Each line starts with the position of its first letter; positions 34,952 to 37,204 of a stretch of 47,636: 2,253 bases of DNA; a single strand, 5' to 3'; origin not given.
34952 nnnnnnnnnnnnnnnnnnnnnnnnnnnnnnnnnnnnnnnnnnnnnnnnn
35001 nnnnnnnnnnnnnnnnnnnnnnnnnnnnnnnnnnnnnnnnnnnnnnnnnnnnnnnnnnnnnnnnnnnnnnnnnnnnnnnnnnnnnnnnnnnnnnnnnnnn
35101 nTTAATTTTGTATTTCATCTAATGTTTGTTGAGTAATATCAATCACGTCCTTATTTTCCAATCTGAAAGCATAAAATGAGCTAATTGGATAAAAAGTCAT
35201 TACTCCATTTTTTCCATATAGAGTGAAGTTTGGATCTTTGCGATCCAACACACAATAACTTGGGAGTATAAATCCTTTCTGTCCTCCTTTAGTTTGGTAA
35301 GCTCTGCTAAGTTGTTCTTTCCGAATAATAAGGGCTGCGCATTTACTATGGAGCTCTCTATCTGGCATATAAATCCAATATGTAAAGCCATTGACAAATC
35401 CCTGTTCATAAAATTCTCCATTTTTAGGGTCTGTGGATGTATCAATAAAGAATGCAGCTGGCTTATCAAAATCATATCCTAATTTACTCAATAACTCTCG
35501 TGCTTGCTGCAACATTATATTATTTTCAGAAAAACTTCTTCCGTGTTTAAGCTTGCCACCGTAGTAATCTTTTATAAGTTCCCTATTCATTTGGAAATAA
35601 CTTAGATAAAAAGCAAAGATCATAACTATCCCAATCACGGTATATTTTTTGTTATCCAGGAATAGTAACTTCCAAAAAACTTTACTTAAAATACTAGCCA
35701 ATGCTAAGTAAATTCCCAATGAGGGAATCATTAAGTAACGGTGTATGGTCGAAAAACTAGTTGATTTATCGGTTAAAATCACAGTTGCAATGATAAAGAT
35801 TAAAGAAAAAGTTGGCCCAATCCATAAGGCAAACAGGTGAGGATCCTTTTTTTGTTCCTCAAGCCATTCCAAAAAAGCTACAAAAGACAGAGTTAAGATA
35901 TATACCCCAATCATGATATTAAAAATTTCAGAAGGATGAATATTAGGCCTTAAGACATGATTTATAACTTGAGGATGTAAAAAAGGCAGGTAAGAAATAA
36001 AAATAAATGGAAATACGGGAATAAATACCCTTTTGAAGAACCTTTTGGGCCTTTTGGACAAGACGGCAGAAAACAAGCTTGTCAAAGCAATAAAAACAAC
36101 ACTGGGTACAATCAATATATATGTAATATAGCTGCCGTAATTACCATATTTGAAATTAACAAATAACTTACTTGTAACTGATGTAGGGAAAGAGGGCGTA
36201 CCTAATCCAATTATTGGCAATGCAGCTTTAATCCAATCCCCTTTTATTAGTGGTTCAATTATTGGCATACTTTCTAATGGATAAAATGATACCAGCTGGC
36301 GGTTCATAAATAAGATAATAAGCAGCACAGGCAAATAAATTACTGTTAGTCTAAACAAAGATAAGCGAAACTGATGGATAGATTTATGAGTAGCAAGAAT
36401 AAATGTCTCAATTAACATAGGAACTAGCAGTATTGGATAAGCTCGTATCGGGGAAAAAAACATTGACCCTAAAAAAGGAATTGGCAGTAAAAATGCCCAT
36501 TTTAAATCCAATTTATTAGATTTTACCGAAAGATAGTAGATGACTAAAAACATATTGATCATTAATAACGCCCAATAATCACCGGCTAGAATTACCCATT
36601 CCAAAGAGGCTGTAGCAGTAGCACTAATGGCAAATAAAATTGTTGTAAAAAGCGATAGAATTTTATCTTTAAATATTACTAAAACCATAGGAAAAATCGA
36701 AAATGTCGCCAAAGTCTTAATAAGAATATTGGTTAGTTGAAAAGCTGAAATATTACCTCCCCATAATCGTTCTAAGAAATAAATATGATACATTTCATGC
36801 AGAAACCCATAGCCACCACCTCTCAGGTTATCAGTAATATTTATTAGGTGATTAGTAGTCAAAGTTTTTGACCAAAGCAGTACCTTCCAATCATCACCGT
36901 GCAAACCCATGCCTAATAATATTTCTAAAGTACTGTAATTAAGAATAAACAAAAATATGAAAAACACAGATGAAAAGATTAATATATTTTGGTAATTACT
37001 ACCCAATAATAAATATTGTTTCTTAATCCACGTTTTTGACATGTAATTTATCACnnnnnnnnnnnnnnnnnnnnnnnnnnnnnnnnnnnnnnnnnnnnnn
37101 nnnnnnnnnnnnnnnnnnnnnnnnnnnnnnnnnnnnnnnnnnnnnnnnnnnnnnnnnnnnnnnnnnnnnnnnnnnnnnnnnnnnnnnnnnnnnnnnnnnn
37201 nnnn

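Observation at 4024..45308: Seven large polytopic membrane proteins with GT-C-like architecture in one locus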

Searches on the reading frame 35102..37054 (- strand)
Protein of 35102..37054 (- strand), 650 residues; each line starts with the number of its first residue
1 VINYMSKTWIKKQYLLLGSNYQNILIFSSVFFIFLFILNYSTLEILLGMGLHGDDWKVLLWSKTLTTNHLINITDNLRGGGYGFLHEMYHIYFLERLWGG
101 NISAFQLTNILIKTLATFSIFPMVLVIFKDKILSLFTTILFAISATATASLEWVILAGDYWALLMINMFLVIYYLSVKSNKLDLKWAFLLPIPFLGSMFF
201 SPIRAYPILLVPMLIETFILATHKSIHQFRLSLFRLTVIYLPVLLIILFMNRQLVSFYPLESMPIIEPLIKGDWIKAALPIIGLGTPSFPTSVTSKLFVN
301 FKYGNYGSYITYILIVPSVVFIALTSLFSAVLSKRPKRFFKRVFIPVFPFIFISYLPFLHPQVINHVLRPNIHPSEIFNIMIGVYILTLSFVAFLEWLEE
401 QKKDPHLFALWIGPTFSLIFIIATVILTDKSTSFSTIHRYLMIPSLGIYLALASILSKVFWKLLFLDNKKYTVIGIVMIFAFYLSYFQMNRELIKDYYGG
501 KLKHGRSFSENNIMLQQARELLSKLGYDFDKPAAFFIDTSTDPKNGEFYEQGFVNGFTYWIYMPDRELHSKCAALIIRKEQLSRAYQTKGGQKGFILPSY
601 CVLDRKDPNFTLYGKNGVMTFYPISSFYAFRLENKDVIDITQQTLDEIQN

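Call 3: search_protein_families(library=pfam, proteins=[window:35102-37054:-], max_evalue=0.1)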
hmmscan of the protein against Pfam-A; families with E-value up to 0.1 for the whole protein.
window:35102-37054:- (650 aa): 0 families

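Call 4: search_protein_families(library=ncbifam, proteins=[window:35102-37054:-], max_evalue=0.1)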
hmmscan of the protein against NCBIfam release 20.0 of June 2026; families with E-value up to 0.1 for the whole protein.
window:35102-37054:- (650 aa): 1 family
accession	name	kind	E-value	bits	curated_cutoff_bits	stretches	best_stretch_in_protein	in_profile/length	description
NF052408.1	NOVXTKCP_fam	equivalog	0.029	14.5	60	0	380-404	17-41/46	NOVXTKCP family nitrogen cycling protein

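Call 84: search_protein_families(library=pfam, alignment_id=A5, max_evalue=0.01)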
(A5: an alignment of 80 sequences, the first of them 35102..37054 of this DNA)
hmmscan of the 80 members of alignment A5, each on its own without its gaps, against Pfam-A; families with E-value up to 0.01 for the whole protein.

A. member 1, window:35102-37054:- (650 aa): 0 families

B. families by the number of members that match (of 80 scanned): 5 families
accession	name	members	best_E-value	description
PF13231.12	PMT_2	3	4.9e-07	Dolichyl-phosphate-mannose-protein mannosyltransferase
PF23600.1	DUF7139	1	0.00015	Domain of unknown function (DUF7139)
PF10131.15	PTPS_related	1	0.005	6-pyruvoyl-tetrahydropterin synthase related domain; membrane protein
PF12036.14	DUF3522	1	0.0083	Protein of unknown function (DUF3522)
PF12670.12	DUF3792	1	0.0089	Protein of unknown function (DUF3792)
